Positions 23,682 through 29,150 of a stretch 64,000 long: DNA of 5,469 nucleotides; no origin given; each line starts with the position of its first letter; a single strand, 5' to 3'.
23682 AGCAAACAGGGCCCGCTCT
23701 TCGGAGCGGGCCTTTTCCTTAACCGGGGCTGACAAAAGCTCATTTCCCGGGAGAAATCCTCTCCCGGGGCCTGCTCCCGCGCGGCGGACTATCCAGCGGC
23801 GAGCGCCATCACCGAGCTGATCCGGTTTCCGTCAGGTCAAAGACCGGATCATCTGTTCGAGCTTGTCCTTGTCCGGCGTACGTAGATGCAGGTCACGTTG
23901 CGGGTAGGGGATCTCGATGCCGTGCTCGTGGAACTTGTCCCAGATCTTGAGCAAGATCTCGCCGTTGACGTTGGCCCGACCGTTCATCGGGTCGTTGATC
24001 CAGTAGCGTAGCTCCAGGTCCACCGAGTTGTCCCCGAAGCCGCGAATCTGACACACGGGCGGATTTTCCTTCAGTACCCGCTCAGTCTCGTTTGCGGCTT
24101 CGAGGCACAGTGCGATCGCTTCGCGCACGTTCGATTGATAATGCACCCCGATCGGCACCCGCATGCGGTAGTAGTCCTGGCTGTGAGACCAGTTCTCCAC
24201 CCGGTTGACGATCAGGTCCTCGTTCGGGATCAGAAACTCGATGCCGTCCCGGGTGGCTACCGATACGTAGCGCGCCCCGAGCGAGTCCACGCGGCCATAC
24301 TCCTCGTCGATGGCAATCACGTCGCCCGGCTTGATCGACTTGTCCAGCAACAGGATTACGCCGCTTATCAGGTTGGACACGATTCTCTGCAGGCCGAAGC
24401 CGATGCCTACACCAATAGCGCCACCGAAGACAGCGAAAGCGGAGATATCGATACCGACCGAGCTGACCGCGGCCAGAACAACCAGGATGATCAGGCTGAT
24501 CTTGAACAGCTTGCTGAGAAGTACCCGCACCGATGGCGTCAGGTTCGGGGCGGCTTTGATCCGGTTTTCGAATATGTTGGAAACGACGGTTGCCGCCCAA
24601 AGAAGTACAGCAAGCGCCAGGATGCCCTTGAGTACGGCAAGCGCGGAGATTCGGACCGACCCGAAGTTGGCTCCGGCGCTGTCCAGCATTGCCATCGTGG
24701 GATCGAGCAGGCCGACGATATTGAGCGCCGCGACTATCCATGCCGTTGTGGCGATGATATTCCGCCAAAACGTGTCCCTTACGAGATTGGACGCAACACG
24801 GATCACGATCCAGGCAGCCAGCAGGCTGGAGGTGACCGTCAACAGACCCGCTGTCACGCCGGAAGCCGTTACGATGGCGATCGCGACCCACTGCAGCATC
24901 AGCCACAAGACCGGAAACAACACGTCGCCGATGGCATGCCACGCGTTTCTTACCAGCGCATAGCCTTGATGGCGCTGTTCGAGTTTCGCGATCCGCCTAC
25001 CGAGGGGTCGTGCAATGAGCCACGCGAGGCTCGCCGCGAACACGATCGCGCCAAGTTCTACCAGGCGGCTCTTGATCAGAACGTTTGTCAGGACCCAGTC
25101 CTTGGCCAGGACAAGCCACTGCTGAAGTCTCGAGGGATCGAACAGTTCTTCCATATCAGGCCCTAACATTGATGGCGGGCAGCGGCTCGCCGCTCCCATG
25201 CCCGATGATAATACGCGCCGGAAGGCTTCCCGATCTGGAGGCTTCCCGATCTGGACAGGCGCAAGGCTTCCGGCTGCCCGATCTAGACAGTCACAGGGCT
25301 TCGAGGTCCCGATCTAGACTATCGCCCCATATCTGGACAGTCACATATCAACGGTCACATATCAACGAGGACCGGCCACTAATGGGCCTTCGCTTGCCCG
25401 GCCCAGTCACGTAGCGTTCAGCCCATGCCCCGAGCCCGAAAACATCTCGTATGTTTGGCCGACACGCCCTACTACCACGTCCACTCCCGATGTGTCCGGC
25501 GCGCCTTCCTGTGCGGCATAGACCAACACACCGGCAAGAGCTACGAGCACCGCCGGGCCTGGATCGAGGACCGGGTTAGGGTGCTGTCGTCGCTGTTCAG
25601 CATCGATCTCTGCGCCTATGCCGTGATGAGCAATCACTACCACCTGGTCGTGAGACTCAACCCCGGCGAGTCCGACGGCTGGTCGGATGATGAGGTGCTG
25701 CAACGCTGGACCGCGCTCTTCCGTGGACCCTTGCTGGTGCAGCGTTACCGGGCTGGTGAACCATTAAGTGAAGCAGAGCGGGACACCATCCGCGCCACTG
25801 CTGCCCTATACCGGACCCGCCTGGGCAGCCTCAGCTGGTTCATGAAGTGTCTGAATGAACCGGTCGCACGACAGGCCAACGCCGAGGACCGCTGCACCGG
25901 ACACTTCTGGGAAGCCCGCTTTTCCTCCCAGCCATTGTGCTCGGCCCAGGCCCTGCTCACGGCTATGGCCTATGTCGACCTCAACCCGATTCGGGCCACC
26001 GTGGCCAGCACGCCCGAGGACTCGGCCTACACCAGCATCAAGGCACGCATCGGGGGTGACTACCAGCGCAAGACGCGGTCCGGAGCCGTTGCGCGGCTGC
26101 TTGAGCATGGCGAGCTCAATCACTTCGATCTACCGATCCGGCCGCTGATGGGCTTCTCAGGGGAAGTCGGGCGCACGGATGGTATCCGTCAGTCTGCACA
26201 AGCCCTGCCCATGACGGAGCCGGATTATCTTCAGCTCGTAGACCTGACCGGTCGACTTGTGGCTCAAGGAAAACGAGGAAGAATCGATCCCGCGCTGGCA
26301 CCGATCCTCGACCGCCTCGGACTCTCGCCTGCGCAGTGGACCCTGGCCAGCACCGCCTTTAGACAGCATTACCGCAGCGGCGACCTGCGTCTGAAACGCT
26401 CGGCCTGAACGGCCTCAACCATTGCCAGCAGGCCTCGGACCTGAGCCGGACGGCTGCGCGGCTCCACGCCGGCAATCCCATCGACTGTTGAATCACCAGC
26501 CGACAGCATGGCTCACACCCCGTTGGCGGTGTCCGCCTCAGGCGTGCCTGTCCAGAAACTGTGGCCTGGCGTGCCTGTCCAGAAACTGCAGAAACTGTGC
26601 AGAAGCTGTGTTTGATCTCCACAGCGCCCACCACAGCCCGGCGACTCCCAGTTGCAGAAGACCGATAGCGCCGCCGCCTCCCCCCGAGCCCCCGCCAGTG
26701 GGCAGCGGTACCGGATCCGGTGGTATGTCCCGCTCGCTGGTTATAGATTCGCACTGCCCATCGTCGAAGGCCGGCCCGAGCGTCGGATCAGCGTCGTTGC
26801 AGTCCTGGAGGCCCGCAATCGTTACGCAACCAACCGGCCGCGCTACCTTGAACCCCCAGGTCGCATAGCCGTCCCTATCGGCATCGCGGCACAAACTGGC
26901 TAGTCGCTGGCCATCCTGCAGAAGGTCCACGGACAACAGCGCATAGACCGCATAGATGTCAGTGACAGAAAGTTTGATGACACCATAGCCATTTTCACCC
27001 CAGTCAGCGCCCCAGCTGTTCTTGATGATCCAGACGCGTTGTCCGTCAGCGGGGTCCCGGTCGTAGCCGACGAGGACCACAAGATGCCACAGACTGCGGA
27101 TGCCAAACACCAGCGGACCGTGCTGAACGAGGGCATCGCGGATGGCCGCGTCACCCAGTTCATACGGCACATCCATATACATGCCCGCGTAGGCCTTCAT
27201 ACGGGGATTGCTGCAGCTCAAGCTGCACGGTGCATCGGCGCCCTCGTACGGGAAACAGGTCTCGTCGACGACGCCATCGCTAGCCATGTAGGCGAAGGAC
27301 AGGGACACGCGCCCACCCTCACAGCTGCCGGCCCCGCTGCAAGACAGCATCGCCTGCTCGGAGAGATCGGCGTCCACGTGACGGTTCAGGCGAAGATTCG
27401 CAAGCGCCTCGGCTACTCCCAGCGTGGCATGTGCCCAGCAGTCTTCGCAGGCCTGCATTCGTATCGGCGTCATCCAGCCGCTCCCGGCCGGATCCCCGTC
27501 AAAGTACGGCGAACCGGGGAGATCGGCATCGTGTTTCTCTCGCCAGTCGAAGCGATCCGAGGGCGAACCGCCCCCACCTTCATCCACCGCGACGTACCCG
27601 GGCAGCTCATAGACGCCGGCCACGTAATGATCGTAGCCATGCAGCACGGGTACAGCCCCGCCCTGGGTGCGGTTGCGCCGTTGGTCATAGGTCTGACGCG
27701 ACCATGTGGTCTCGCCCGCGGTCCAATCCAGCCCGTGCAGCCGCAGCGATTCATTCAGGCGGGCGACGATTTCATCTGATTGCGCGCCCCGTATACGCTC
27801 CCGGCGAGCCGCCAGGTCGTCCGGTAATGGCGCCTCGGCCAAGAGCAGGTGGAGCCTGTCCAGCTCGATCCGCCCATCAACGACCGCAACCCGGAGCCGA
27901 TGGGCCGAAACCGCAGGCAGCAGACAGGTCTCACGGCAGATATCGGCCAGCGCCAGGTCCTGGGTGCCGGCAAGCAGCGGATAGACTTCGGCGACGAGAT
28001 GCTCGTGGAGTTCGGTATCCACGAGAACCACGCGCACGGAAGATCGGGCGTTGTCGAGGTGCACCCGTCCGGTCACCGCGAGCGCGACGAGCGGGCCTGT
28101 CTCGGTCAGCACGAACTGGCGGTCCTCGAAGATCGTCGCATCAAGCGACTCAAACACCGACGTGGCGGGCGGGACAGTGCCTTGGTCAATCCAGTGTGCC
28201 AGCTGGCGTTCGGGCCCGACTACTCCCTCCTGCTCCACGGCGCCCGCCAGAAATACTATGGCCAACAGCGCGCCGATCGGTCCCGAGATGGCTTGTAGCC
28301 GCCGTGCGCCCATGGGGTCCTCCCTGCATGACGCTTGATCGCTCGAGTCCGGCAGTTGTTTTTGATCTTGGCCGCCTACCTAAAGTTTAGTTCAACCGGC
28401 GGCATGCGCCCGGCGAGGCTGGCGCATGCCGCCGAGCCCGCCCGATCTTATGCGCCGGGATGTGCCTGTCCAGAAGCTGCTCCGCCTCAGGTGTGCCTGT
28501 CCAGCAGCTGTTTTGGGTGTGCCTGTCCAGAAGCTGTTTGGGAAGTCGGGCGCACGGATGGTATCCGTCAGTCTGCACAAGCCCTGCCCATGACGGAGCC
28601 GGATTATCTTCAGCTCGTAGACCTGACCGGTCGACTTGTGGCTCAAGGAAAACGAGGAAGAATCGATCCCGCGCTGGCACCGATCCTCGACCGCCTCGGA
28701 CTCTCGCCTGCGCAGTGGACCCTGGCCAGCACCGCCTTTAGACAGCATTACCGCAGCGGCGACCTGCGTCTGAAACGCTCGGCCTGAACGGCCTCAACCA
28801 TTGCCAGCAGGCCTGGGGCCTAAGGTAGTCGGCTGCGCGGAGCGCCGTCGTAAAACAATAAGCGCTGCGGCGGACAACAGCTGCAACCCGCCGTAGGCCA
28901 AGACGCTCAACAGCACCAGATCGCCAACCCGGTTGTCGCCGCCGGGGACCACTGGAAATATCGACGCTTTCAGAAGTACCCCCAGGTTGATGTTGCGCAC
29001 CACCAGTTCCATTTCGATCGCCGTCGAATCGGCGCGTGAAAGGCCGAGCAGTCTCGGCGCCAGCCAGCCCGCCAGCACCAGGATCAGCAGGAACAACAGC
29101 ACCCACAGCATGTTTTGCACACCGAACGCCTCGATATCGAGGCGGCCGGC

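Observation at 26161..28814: Perfect 275-bp direct repeat of the transposase 3' end brackets a 2.1-kb segment carrying a peptidase gene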

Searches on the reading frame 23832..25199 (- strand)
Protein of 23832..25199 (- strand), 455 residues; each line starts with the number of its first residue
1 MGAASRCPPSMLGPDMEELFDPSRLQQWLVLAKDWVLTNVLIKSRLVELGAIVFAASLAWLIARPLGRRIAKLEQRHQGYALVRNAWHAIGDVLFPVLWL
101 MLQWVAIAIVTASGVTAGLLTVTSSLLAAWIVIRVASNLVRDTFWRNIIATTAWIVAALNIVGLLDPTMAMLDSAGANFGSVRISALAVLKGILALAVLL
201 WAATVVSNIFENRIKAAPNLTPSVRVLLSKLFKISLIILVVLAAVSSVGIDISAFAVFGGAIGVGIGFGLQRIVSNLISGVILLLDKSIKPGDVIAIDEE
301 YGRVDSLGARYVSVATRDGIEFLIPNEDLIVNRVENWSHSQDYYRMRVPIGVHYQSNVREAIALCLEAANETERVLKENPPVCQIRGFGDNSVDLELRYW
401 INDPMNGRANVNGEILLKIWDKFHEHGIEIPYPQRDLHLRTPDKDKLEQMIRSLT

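Call 5: search_protein_families(library=pfam, proteins=[window:23832-25199:-])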
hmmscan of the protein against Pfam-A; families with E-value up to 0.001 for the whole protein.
window:23832-25199:- (455 aa): 3 families
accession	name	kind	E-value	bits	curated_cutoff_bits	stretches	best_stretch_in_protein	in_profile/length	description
PF00924.24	MS_channel_2nd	-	1.1e-16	61.1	20.2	1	273-339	2-68/68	Mechanosensitive ion channel, beta-domain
PF21082.3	MS_channel_3rd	-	6.8e-15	55.7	21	1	348-430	3-88/88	Mechanosensitive ion channel MscS, C-terminal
PF21088.3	MS_channel_1st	-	5.7e-06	26.6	23.1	1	230-271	1-42/42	Mechanosensitive ion channel, transmembrane helices 2/3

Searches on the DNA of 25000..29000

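Call 58: search_rna_families(source=window, start=25000, end=29000, threshold=evalue, max_evalue=0.1)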
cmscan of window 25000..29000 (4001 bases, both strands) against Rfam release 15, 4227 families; matches with E-value up to 0.1: 0.
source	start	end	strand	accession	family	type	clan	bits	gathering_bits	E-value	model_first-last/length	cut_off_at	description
